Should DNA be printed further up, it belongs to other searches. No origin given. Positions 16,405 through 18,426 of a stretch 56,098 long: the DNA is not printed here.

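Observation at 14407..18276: Complete NuoE/NuoF-coupled [FeFe]-hydrogenase operon (hydCBA) inside an unmistakably archaeal chromosome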

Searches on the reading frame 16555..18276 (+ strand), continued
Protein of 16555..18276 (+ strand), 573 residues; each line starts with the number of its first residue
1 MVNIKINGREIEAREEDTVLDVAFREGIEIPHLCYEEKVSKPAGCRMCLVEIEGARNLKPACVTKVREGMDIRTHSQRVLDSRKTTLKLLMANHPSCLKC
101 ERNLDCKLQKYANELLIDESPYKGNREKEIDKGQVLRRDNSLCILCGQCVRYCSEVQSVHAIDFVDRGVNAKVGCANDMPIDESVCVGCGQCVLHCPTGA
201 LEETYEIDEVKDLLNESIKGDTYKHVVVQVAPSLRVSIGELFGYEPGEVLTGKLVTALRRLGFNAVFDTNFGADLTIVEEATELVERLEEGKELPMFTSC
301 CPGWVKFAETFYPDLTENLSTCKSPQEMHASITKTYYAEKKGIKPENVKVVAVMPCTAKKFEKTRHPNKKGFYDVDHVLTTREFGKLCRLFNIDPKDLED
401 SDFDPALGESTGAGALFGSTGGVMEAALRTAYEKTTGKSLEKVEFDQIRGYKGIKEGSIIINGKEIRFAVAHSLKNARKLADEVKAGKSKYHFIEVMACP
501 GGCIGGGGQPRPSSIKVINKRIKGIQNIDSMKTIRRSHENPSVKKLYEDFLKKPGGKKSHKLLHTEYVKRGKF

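Call 12: find_homologous_proteins(query=window:16555-18276:+, max_evalue=1e-50)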
Query window:16555-18276:+ (573 aa): 8000 proteins with E <= 1e-50 among 8000 candidates; the best 120 are listed.
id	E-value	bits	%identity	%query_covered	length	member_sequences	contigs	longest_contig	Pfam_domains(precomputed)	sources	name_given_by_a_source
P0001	0.0e+0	1317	100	100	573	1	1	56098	PF13510.12,PF10588.15,PF02906.20,PF02256.23,PF12837.13,PF00037.33,PF13484.12,PF12838.13,PF13459.12,PF13237.12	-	-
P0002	4.6e-284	962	71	99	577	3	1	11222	PF13510.12,PF10588.15,PF02906.20,PF00111.33,PF02256.23,PF12837.13,PF00037.33,PF12838.13,PF22117.3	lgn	-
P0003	5.6e-274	928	68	100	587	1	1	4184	PF13510.12,PF10588.15,PF02906.20,PF02256.23,PF12837.13,PF00037.33,PF12838.13,PF22117.3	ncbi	-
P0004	1.1e-271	921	69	100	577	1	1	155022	PF14697.12,PF13510.12,PF10588.15,PF02906.20,PF02256.23,PF00037.33,PF12838.13,PF22117.3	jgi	jgi:iron-only hydrogenase group A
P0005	7.7e-271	918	68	100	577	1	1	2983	PF14697.12,PF13510.12,PF10588.15,PF02906.20,PF02256.23,PF00037.33,PF12838.13,PF22117.3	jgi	jgi:iron-only hydrogenase group A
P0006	2.3e-267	906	68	99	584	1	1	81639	PF14697.12,PF10588.15,PF00111.33,PF02256.23,PF12837.13,PF12838.13,PF22117.3,PF13459.12,PF13510.12,PF02906.20,PF00037.33,PF13237.12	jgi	jgi:iron-only hydrogenase group A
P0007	1.1e-266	904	66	100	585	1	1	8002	PF14697.12,PF13510.12,PF10588.15,PF02906.20,PF00111.33,PF02256.23,PF12837.13,PF00037.33,PF12838.13,PF22117.3,PF13237.12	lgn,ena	-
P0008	2.1e-265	900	66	100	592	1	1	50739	PF14697.12,PF13510.12,PF10588.15,PF02906.20,PF02256.23,PF12837.13,PF00037.33,PF12838.13,PF13237.12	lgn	-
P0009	3.5e-248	843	64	100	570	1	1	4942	PF14697.12,PF10588.15,PF00111.33,PF02256.23,PF12837.13,PF12838.13,PF22117.3,PF13459.12,PF13510.12,PF02906.20,PF00037.33,PF13237.12,PF13187.12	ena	-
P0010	3.8e-246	836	63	100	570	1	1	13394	PF14697.12,PF10588.15,PF00111.33,PF02256.23,PF12837.13,PF12838.13,PF22117.3,PF13459.12,PF13510.12,PF02906.20,PF00037.33,PF13237.12,PF13187.12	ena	-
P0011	9.7e-245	832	62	99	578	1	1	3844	PF14697.12,PF13510.12,PF10588.15,PF02906.20,PF02256.23,PF12837.13,PF00037.33,PF12838.13,PF22117.3,PF13237.12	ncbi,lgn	-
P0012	4.3e-242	823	62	100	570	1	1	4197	PF14697.12,PF10588.15,PF00111.33,PF02256.23,PF12837.13,PF13484.12,PF12838.13,PF22117.3,PF13459.12,PF13510.12,PF02906.20,PF00037.33,PF13237.12,PF13187.12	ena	-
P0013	5.2e-231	786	59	100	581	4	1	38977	PF10588.15,PF00111.33,PF02256.23,PF12837.13,PF13484.12,PF12838.13,PF22117.3,PF13459.12,PF13510.12,PF02906.20,PF00037.33,PF13237.12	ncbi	ncbi:MAG: NADH-dependent [FeFe] hydrogenase, group A6 [Candidatus Woesearchaeota archaeon]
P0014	2.1e-227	774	57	100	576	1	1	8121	PF13510.12,PF10588.15,PF02906.20,PF00111.33,PF02256.23,PF12837.13,PF00037.33,PF13484.12,PF12838.13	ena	-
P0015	1.6e-212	725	65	86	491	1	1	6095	PF14697.12,PF10588.15,PF02906.20,PF02256.23,PF12837.13,PF00037.33,PF13484.12,PF12838.13,PF13459.12,PF13237.12,PF13187.12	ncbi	ncbi:MAG: [FeFe] hydrogenase, group A, partial [Nanoarchaeota archaeon]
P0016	2.9e-202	692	54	100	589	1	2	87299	PF13510.12,PF10588.15,PF02906.20,PF00111.33,PF02256.23,PF12837.13,PF00037.33,PF12838.13,PF22117.3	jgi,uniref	uniref:2Fe-2S iron-sulfur cluster binding domain-containing protein n=1 Tax=Candidatus Caldatribacte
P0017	5.8e-202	690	53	100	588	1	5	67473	PF14697.12,PF13510.12,PF10588.15,PF02906.20,PF00111.33,PF02256.23,PF12837.13,PF00037.33,PF12838.13,PF22117.3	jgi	jgi:iron-only hydrogenase group A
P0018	3.1e-201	688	54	99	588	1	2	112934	PF14697.12,PF13510.12,PF10588.15,PF02906.20,PF00111.33,PF02256.23,PF12837.13,PF00037.33,PF12838.13,PF22117.3,PF13237.12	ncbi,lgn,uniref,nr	ncbi:NADH-dependent [FeFe] hydrogenase, group A6 [Candidatus Caldatribacterium sp.]|uniref:NADH-depe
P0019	3.3e-201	688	53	100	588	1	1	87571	PF13510.12,PF10588.15,PF02906.20,PF00111.33,PF02256.23,PF12837.13,PF00037.33,PF12838.13,PF22117.3,PF13187.12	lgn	-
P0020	3.7e-201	688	53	100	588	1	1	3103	PF14697.12,PF13510.12,PF10588.15,PF02906.20,PF00111.33,PF02256.23,PF12837.13,PF00037.33,PF12838.13,PF22117.3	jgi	jgi:NADH-quinone oxidoreductase subunit G/NADP-reducing hydrogenase subunit HndD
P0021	3.8e-201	688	53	100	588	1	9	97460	PF14697.12,PF13510.12,PF10588.15,PF02906.20,PF00111.33,PF02256.23,PF12837.13,PF00037.33,PF12838.13,PF22117.3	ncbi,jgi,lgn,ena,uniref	jgi:NADH-quinone oxidoreductase subunit G/NADP-reducing hydrogenase subunit HndD|uniref:2Fe-2S iron-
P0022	5.3e-201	687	54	100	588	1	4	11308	PF13510.12,PF10588.15,PF02906.20,PF12797.13,PF02256.23,PF12837.13,PF00037.33,PF12838.13,PF22117.3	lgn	-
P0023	5.7e-201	687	53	100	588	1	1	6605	PF14697.12,PF13510.12,PF10588.15,PF02906.20,PF00111.33,PF02256.23,PF12837.13,PF00037.33,PF12838.13,PF22117.3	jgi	jgi:NADH-quinone oxidoreductase subunit G/NADP-reducing hydrogenase subunit HndD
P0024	9.3e-201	687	53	100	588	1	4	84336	PF14697.12,PF13510.12,PF10588.15,PF02906.20,PF00111.33,PF02256.23,PF12837.13,PF00037.33,PF12838.13,PF22117.3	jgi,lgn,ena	jgi:NADH-quinone oxidoreductase subunit G/NADP-reducing hydrogenase subunit HndD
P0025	9.2e-200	683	53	100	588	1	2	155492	PF13510.12,PF10588.15,PF02906.20,PF00111.33,PF02256.23,PF12837.13,PF00037.33,PF12838.13,PF22117.3,PF13237.12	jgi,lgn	-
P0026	1.3e-199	683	53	100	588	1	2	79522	PF13510.12,PF10588.15,PF02906.20,PF00111.33,PF02256.23,PF12837.13,PF00037.33,PF12838.13,PF22117.3,PF13237.12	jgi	-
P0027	1.8e-199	682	53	100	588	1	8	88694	PF13510.12,PF10588.15,PF02906.20,PF00111.33,PF02256.23,PF12837.13,PF00037.33,PF12838.13,PF22117.3,PF13237.12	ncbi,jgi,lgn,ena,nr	ncbi:MAG: NADP-reducing hydrogenase subunit HndD [Candidatus Atribacteria bacterium]|jgi:NADH-quinon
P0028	4.1e-199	681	53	100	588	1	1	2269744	PF13510.12,PF10588.15,PF02906.20,PF00111.33,PF02256.23,PF12837.13,PF00037.33,PF12838.13,PF22117.3,PF13237.12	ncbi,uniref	ncbi:NADH-dependent [FeFe] hydrogenase, group A6 [Thermatribacter velox]|uniref:NADH-dependent [FeFe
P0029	4.8e-199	681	53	100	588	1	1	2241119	PF13510.12,PF10588.15,PF02906.20,PF00111.33,PF02256.23,PF12837.13,PF00037.33,PF12838.13,PF22117.3,PF13237.12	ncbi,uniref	ncbi:NADH-dependent [FeFe] hydrogenase, group A6 [Atrimonas thermophila]|uniref:NADH-dependent [FeFe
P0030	1.4e-198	679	52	100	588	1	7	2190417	PF13510.12,PF10588.15,PF02906.20,PF12797.13,PF00111.33,PF02256.23,PF12837.13,PF00037.33,PF12838.13,PF22117.3,PF13237.12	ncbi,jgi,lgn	-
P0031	1.5e-198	679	52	100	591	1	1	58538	PF14697.12,PF13510.12,PF10588.15,PF02906.20,PF00111.33,PF02256.23,PF12837.13,PF00037.33,PF12838.13,PF22117.3,PF13237.12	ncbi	-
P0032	1.9e-198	679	52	100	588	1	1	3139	PF14697.12,PF13510.12,PF10588.15,PF02906.20,PF00111.33,PF02256.23,PF12837.13,PF00037.33,PF12838.13,PF22117.3,PF13237.12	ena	-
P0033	4.4e-198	678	52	100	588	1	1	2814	PF13510.12,PF10588.15,PF02906.20,PF12797.13,PF00111.33,PF02256.23,PF12837.13,PF00037.33,PF12838.13,PF22117.3,PF13237.12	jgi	-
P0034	4.6e-198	678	52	100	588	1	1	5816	PF14697.12,PF13510.12,PF10588.15,PF02906.20,PF00111.33,PF02256.23,PF12837.13,PF00037.33,PF12838.13,PF22117.3,PF13237.12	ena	-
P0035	6.7e-198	677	52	100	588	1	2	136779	PF13510.12,PF10588.15,PF02906.20,PF12797.13,PF00111.33,PF02256.23,PF12837.13,PF00037.33,PF12838.13,PF22117.3,PF13237.12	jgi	-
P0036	9.4e-198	677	52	100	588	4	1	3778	PF14697.12,PF13510.12,PF10588.15,PF02906.20,PF00111.33,PF02256.23,PF12837.13,PF00037.33,PF12838.13,PF22117.3,PF13237.12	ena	-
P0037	1.6e-197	676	52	100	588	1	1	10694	PF13510.12,PF10588.15,PF02906.20,PF00111.33,PF02256.23,PF12837.13,PF00037.33,PF12838.13,PF22117.3,PF13237.12,PF13187.12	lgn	-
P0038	5.3e-197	674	51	100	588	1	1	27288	PF13510.12,PF10588.15,PF02906.20,PF12797.13,PF00111.33,PF02256.23,PF12837.13,PF00037.33,PF12838.13,PF22117.3,PF13237.12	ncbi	-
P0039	8.3e-196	670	53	100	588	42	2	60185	PF14697.12,PF10588.15,PF00111.33,PF02256.23,PF12837.13,PF12838.13,PF22117.3,PF13510.12,PF02906.20,PF12797.13,PF00037.33,PF13237.12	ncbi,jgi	-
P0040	1.3e-195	670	52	100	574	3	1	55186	PF13510.12,PF10588.15,PF02906.20,PF00111.33,PF02256.23,PF12837.13,PF00037.33,PF12838.13,PF22117.3,PF13237.12,PF13187.12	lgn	-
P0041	3.3e-194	665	52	99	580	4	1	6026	PF14697.12,PF10588.15,PF00111.33,PF02256.23,PF12837.13,PF12838.13,PF22117.3,PF13510.12,PF02906.20,PF12797.13,PF00037.33,PF13237.12,PF13183.12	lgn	-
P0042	1.2e-192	660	64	79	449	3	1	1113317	PF14697.12,PF02906.20,PF02256.23,PF12837.13,PF00037.33,PF13484.12,PF12838.13,PF22117.3,PF13237.12,PF13183.12,PF13187.12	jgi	jgi:NADP-reducing hydrogenase subunit HndD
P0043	1.5e-192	659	52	99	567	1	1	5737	PF13510.12,PF10588.15,PF02906.20,PF02256.23,PF12837.13,PF00037.33,PF12838.13,PF13237.12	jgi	jgi:iron-only hydrogenase group A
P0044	3.1e-192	658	52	100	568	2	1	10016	PF13510.12,PF10588.15,PF02906.20,PF00111.33,PF02256.23,PF12837.13,PF00037.33,PF12838.13,PF22117.3,PF13237.12,PF13187.12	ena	-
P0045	4.6e-192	658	54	99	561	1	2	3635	PF14697.12,PF13510.12,PF10588.15,PF02906.20,PF02256.23,PF00037.33,PF12838.13,PF22117.3,PF13237.12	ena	-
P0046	1.1e-191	657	53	99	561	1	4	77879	PF14697.12,PF13510.12,PF10588.15,PF02906.20,PF02256.23,PF00037.33,PF12838.13,PF22117.3,PF13237.12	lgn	-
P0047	1.6e-191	656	52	99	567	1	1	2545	PF13510.12,PF10588.15,PF02906.20,PF02256.23,PF12837.13,PF00037.33,PF12838.13,PF13237.12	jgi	jgi:NADP-reducing hydrogenase subunit HndD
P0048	1.6e-191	656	51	100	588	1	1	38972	PF10588.15,PF00111.33,PF02256.23,PF12837.13,PF12838.13,PF22117.3,PF13510.12,PF02906.20,PF12797.13,PF00037.33,PF13237.12,PF13187.12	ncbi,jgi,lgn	-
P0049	1.7e-191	656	52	100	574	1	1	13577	PF13510.12,PF10588.15,PF02906.20,PF02256.23,PF00037.33,PF13484.12,PF12838.13,PF13237.12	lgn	-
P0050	2.1e-191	656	53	100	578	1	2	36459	PF10588.15,PF00111.33,PF02256.23,PF12837.13,PF12838.13,PF22117.3,PF13510.12,PF02906.20,PF00037.33,PF13237.12,PF13183.12,PF13187.12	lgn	-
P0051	2.4e-191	655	52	100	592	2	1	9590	PF14697.12,PF13510.12,PF10588.15,PF02906.20,PF00111.33,PF02256.23,PF12838.13,PF22117.3,PF13237.12,PF13187.12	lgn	-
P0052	2.7e-191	655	52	99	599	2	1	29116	PF14697.12,PF10588.15,PF00111.33,PF02256.23,PF12837.13,PF12838.13,PF22117.3,PF13510.12,PF02906.20,PF00037.33,PF13237.12,PF13187.12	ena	-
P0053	9.1e-191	654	53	100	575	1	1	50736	PF14697.12,PF10588.15,PF00111.33,PF02256.23,PF12837.13,PF12838.13,PF22117.3,PF13459.12,PF13510.12,PF02906.20,PF00037.33,PF13237.12,PF13183.12,PF13187.12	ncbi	-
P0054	1.2e-190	653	51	100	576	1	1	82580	PF13510.12,PF10588.15,PF02906.20,PF00111.33,PF02256.23,PF00037.33,PF13484.12,PF12838.13,PF22117.3,PF13237.12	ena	-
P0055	1.4e-190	653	52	99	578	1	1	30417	PF13510.12,PF10588.15,PF02906.20,PF00111.33,PF02256.23,PF12837.13,PF00037.33,PF12838.13,PF22117.3,PF13237.12,PF13187.12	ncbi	-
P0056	1.8e-190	653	52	99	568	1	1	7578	PF14697.12,PF13510.12,PF10588.15,PF02906.20,PF02256.23,PF12837.13,PF00037.33,PF12838.13,PF22117.3,PF13237.12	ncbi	-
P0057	2.0e-190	652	52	100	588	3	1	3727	PF13510.12,PF10588.15,PF02906.20,PF02256.23,PF12837.13,PF00037.33,PF12838.13,PF22117.3,PF13237.12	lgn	-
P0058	2.1e-190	652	52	99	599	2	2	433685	PF14697.12,PF13510.12,PF10588.15,PF02906.20,PF12797.13,PF00111.33,PF02256.23,PF12837.13,PF00037.33,PF12838.13,PF22117.3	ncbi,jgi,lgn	ncbi:MAG: NADH-dependent [FeFe] hydrogenase, group A6 [Bacillota bacterium]|jgi:iron-only hydrogenas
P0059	2.3e-190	652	50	100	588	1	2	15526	PF14697.12,PF10588.15,PF00111.33,PF02256.23,PF12837.13,PF12838.13,PF22117.3,PF13510.12,PF02906.20,PF00037.33,PF13237.12,PF13187.12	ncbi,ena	-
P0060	2.4e-190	652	51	100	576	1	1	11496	PF13510.12,PF10588.15,PF02906.20,PF00111.33,PF02256.23,PF00037.33,PF12838.13,PF22117.3,PF13237.12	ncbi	-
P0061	4.4e-190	651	51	100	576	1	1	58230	PF13510.12,PF10588.15,PF02906.20,PF02256.23,PF12837.13,PF00037.33,PF12838.13,PF13237.12,PF13187.12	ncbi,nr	ncbi:MAG: NADH-dependent [FeFe] hydrogenase, group A6 [Clostridiales bacterium]|nr:NADH-dependent [F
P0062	5.7e-190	651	51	100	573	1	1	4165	PF13510.12,PF10588.15,PF02906.20,PF00111.33,PF02256.23,PF00037.33,PF12838.13,PF22117.3,PF13237.12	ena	-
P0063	6.7e-190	651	52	100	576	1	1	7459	PF13510.12,PF10588.15,PF02906.20,PF00111.33,PF02256.23,PF00037.33,PF13484.12,PF12838.13,PF22117.3,PF13237.12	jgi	-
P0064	7.6e-190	650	51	100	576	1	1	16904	PF13510.12,PF10588.15,PF02906.20,PF00111.33,PF02256.23,PF00037.33,PF12838.13,PF22117.3,PF13237.12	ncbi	-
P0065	8.5e-190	650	51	100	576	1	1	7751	PF14697.12,PF10588.15,PF00111.33,PF02256.23,PF12837.13,PF13484.12,PF12838.13,PF22117.3,PF13510.12,PF02906.20,PF00037.33,PF13237.12,PF13187.12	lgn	-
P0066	1.1e-189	650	52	100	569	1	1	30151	PF14697.12,PF13510.12,PF10588.15,PF02906.20,PF00111.33,PF02256.23,PF12837.13,PF00037.33,PF12838.13,PF22117.3,PF13237.12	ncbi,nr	ncbi:MAG: NADH-dependent [FeFe] hydrogenase, group A6 [candidate division KSB1 bacterium]|nr:NADH-de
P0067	3.0e-189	649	50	100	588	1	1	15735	PF14697.12,PF10588.15,PF00111.33,PF02256.23,PF12837.13,PF12838.13,PF22117.3,PF13510.12,PF02906.20,PF00037.33,PF13237.12,PF13187.12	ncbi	-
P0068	3.4e-189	648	52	100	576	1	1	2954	PF14697.12,PF10588.15,PF00111.33,PF02256.23,PF13484.12,PF12838.13,PF22117.3,PF13510.12,PF02906.20,PF00037.33,PF13237.12,PF13187.12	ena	-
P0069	3.6e-189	648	52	100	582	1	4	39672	PF13510.12,PF10588.15,PF02906.20,PF00111.33,PF02256.23,PF12837.13,PF00037.33,PF12838.13,PF13237.12,PF13187.12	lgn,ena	-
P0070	3.8e-189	648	52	100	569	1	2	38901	PF14697.12,PF13510.12,PF10588.15,PF02906.20,PF00111.33,PF02256.23,PF12837.13,PF00037.33,PF12838.13,PF22117.3,PF13237.12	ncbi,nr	ncbi:MAG: NADH-dependent [FeFe] hydrogenase, group A6 [candidate division KSB1 bacterium]|nr:NADH-de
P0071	4.2e-189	648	54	93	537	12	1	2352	PF14697.12,PF13510.12,PF10588.15,PF02906.20,PF12797.13,PF02256.23,PF12837.13,PF00037.33,PF12838.13,PF22117.3,PF13237.12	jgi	-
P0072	4.7e-189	648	52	100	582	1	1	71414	PF13510.12,PF10588.15,PF02906.20,PF00111.33,PF02256.23,PF12837.13,PF00037.33,PF12838.13,PF13237.12,PF13187.12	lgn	-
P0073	5.0e-189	648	51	100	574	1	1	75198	PF13510.12,PF10588.15,PF02906.20,PF02256.23,PF00037.33,PF12838.13,PF13237.12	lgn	-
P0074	5.1e-189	648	52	99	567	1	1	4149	PF14697.12,PF10588.15,PF02256.23,PF12837.13,PF13484.12,PF12838.13,PF22117.3,PF13459.12,PF13510.12,PF02906.20,PF00037.33,PF13237.12,PF13187.12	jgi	jgi:iron-only hydrogenase group A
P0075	5.2e-189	648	52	100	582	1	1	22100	PF13510.12,PF10588.15,PF02906.20,PF00111.33,PF02256.23,PF12837.13,PF00037.33,PF12838.13,PF13237.12,PF13187.12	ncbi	-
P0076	6.0e-189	648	51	99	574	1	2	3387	PF13510.12,PF10588.15,PF02906.20,PF00111.33,PF02256.23,PF12837.13,PF00037.33,PF13484.12,PF12838.13,PF22117.3,PF13187.12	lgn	-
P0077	8.2e-189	647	52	100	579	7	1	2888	PF14697.12,PF13510.12,PF10588.15,PF02906.20,PF02256.23,PF00037.33,PF12838.13,PF13237.12,PF13187.12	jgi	-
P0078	9.0e-189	647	52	100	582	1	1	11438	PF13510.12,PF10588.15,PF02906.20,PF00111.33,PF02256.23,PF12837.13,PF00037.33,PF12838.13,PF13237.12,PF13187.12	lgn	-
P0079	9.2e-189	647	52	96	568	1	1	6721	PF14697.12,PF10588.15,PF00111.33,PF02256.23,PF12837.13,PF12838.13,PF22117.3,PF13510.12,PF02906.20,PF00037.33,PF13237.12,PF13187.12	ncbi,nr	ncbi:MAG: NADP-reducing hydrogenase subunit HndD, partial [Candidatus Atribacteria bacterium]|nr:NAD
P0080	9.4e-189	647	51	99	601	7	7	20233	PF13510.12,PF10588.15,PF02906.20,PF00111.33,PF02256.23,PF00037.33,PF12838.13,PF22117.3,PF13237.12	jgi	jgi:NADH-quinone oxidoreductase subunit G/NADP-reducing hydrogenase subunit HndD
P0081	1.0e-188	647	52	99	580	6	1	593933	PF13510.12,PF10588.15,PF02906.20,PF02256.23,PF00037.33,PF12838.13,PF22117.3,PF13237.12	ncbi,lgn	-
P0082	1.1e-188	647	51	100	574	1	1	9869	PF14697.12,PF10588.15,PF00111.33,PF02256.23,PF12837.13,PF13484.12,PF12838.13,PF22117.3,PF13510.12,PF02906.20,PF12797.13,PF00037.33,PF13237.12,PF13183.12,PF13187.12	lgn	-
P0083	1.4e-188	646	52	100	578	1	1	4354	PF13510.12,PF10588.15,PF02906.20,PF00111.33,PF02256.23,PF12837.13,PF00037.33,PF12838.13,PF22117.3,PF13237.12,PF13187.12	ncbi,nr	ncbi:[FeFe] hydrogenase, group A [bacterium]|nr:[FeFe] hydrogenase, group A [bacterium]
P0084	1.8e-188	646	51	99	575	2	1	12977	PF14697.12,PF10588.15,PF00111.33,PF02256.23,PF12837.13,PF12838.13,PF22117.3,PF13510.12,PF02906.20,PF00037.33,PF13237.12,PF13187.12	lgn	-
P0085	2.1e-188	646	52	100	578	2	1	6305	PF13510.12,PF10588.15,PF02906.20,PF00111.33,PF02256.23,PF12837.13,PF00037.33,PF12838.13,PF22117.3,PF13237.12,PF13187.12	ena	-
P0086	2.3e-188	646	52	100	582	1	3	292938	PF13510.12,PF10588.15,PF02906.20,PF00111.33,PF02256.23,PF12837.13,PF00037.33,PF12838.13,PF13237.12,PF13187.12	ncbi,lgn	-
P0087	2.5e-188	645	52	100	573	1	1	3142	PF13510.12,PF10588.15,PF02906.20,PF00111.33,PF02256.23,PF00037.33,PF12838.13,PF13237.12,PF13187.12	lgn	-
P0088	3.6e-188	645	52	100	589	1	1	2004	PF13510.12,PF10588.15,PF02906.20,PF02256.23,PF00037.33,PF12838.13,PF13237.12,PF13187.12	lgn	-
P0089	3.7e-188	645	52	100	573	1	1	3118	PF14697.12,PF13510.12,PF10588.15,PF02906.20,PF00111.33,PF02256.23,PF00037.33,PF12838.13,PF22117.3,PF13237.12,PF13187.12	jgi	jgi:NADH-quinone oxidoreductase subunit G/NADP-reducing hydrogenase subunit HndD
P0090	4.0e-188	645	53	100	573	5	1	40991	PF13510.12,PF10588.15,PF02906.20,PF02256.23,PF00037.33,PF12838.13,PF13237.12,PF13187.12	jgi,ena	-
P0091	4.4e-188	645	52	100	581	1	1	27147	PF13510.12,PF10588.15,PF02906.20,PF02256.23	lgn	-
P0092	6.6e-188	644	50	100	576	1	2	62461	PF14697.12,PF10588.15,PF00111.33,PF02256.23,PF12837.13,PF12838.13,PF22117.3,PF13510.12,PF02906.20,PF00037.33,PF25160.2,PF13237.12,PF13187.12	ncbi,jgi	ncbi:MAG: NADH-dependent [FeFe] hydrogenase, group A6 [Dethiobacteria bacterium]|jgi:iron-only hydro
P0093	8.0e-188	644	52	100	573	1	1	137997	PF13510.12,PF10588.15,PF02906.20,PF02256.23,PF00037.33,PF12838.13,PF13237.12,PF13187.12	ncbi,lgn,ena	-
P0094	8.2e-188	644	52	99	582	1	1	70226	PF13510.12,PF10588.15,PF02906.20,PF02256.23,PF00037.33,PF12838.13,PF13237.12,PF13187.12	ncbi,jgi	-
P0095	9.0e-188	644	51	100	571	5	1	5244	PF14697.12,PF10588.15,PF00111.33,PF02256.23,PF12837.13,PF13484.12,PF12838.13,PF22117.3,PF13510.12,PF02906.20,PF00037.33,PF13237.12,PF13187.12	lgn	-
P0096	1.2e-187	643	52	99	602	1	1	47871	PF14697.12,PF10588.15,PF00111.33,PF02256.23,PF12837.13,PF12838.13,PF22117.3,PF13510.12,PF02906.20,PF00037.33,PF13237.12,PF13187.12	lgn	-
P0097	1.2e-187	643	50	100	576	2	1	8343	PF13510.12,PF10588.15,PF02906.20,PF00111.33,PF02256.23,PF00037.33,PF12838.13,PF22117.3,PF13237.12,PF13187.12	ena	-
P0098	1.3e-187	643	51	100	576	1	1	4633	PF13510.12,PF10588.15,PF02906.20,PF00111.33,PF02256.23,PF13484.12,PF12838.13,PF22117.3,PF13187.12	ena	-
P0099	1.9e-187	643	51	100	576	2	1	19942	PF13510.12,PF10588.15,PF02906.20,PF00111.33,PF02256.23,PF00037.33,PF13484.12,PF12838.13,PF22117.3,PF13237.12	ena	-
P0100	1.9e-187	643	51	100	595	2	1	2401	PF13510.12,PF10588.15,PF02906.20,PF02256.23,PF00037.33,PF12838.13,PF22117.3,PF13237.12,PF13187.12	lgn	-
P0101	2.3e-187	642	53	99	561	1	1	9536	PF13510.12,PF10588.15,PF02906.20,PF02256.23,PF12837.13,PF00037.33,PF12838.13,PF22117.3,PF13237.12,PF13187.12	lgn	-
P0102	2.4e-187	642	51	99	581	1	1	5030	PF13510.12,PF10588.15,PF02906.20,PF00111.33,PF02256.23,PF12837.13,PF00037.33,PF12838.13,PF22117.3,PF13237.12,PF13187.12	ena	-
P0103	2.5e-187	642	51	100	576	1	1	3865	PF13510.12,PF10588.15,PF02906.20,PF00111.33,PF02256.23,PF13484.12,PF12838.13,PF22117.3,PF13237.12,PF13187.12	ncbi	-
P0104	2.6e-187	642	51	99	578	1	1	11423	PF13510.12,PF10588.15,PF02906.20,PF02256.23,PF00037.33,PF12838.13,PF22117.3,PF13237.12,PF13187.12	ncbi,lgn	-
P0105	3.4e-187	642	51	100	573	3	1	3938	PF13510.12,PF10588.15,PF02906.20,PF00111.33,PF02256.23,PF12838.13,PF22117.3,PF13237.12,PF13187.12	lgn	-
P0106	3.5e-187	642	52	99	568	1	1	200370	PF14697.12,PF13510.12,PF10588.15,PF02906.20,PF02256.23,PF12837.13,PF00037.33,PF12838.13,PF22117.3,PF13237.12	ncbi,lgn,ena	-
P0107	3.7e-187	642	51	98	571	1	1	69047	PF14697.12,PF10588.15,PF02256.23,PF12837.13,PF13484.12,PF12838.13,PF22117.3,PF13510.12,PF02906.20,PF00037.33,PF13237.12,PF13187.12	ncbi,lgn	ncbi:MAG: NADH-dependent [FeFe] hydrogenase, group A6 [Candidatus Woesearchaeota archaeon]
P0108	3.8e-187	642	51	100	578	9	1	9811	PF14697.12,PF10588.15,PF00111.33,PF02256.23,PF12837.13,PF12838.13,PF22117.3,PF13510.12,PF02906.20,PF00037.33,PF13237.12,PF13187.12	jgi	-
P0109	4.2e-187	641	52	100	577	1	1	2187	PF14697.12,PF10588.15,PF00111.33,PF02256.23,PF12837.13,PF12838.13,PF22117.3,PF13510.12,PF02906.20,PF00037.33,PF13237.12,PF13183.12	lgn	-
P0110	5.1e-187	641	52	100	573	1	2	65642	PF14697.12,PF13510.12,PF10588.15,PF02906.20,PF00111.33,PF02256.23,PF00037.33,PF12838.13,PF22117.3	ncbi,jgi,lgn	jgi:NADH-quinone oxidoreductase subunit G/NADP-reducing hydrogenase subunit HndD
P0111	5.5e-187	641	52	100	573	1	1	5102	PF14697.12,PF13510.12,PF10588.15,PF02906.20,PF00111.33,PF02256.23,PF00037.33,PF12838.13,PF22117.3,PF13237.12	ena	-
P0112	7.0e-187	641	51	100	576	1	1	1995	PF13510.12,PF10588.15,PF02906.20,PF00111.33,PF02256.23,PF13484.12,PF12838.13,PF22117.3,PF13237.12,PF13187.12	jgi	-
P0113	7.5e-187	641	53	98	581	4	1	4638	PF14697.12,PF13510.12,PF10588.15,PF02906.20,PF02256.23,PF12837.13,PF00037.33,PF12838.13,PF13237.12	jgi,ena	-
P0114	8.9e-187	640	51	100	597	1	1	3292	PF14697.12,PF10588.15,PF00111.33,PF02256.23,PF12837.13,PF12838.13,PF22117.3,PF13510.12,PF02906.20,PF00037.33,PF13237.12,PF13187.12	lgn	-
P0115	9.6e-187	640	52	100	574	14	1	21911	PF13510.12,PF10588.15,PF02906.20,PF00111.33,PF02256.23,PF00037.33,PF12838.13,PF22117.3,PF13237.12,PF13183.12,PF13187.12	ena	-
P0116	1.1e-186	640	50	99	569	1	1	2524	PF13510.12,PF10588.15,PF02906.20,PF02256.23,PF12837.13,PF00037.33,PF12838.13,PF22117.3,PF13237.12,PF13187.12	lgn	-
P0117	1.2e-186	640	52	99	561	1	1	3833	PF14697.12,PF13510.12,PF10588.15,PF02906.20,PF00111.33,PF02256.23,PF00037.33,PF12838.13,PF22117.3,PF13187.12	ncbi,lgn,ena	-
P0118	1.2e-186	640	51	99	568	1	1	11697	PF13510.12,PF10588.15,PF02906.20,PF02256.23,PF12837.13,PF00037.33,PF12838.13,PF22117.3,PF13237.12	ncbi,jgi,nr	ncbi:[FeFe] hydrogenase, group A [Candidatus Woesearchaeota archaeon]|nr:[FeFe] hydrogenase, group A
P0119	1.3e-186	640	51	100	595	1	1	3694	PF13510.12,PF10588.15,PF02906.20,PF02256.23,PF12837.13,PF00037.33,PF12838.13,PF22117.3,PF13237.12,PF13187.12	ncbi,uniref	ncbi:NADH-dependent [FeFe] hydrogenase, group A6 [Caloranaerobacter sp. DY30410]|uniref:NADH-depende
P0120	1.5e-186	640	52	100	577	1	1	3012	PF14697.12,PF10588.15,PF00111.33,PF02256.23,PF12837.13,PF12838.13,PF22117.3,PF13510.12,PF02906.20,PF00037.33,PF13237.12,PF13183.12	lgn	-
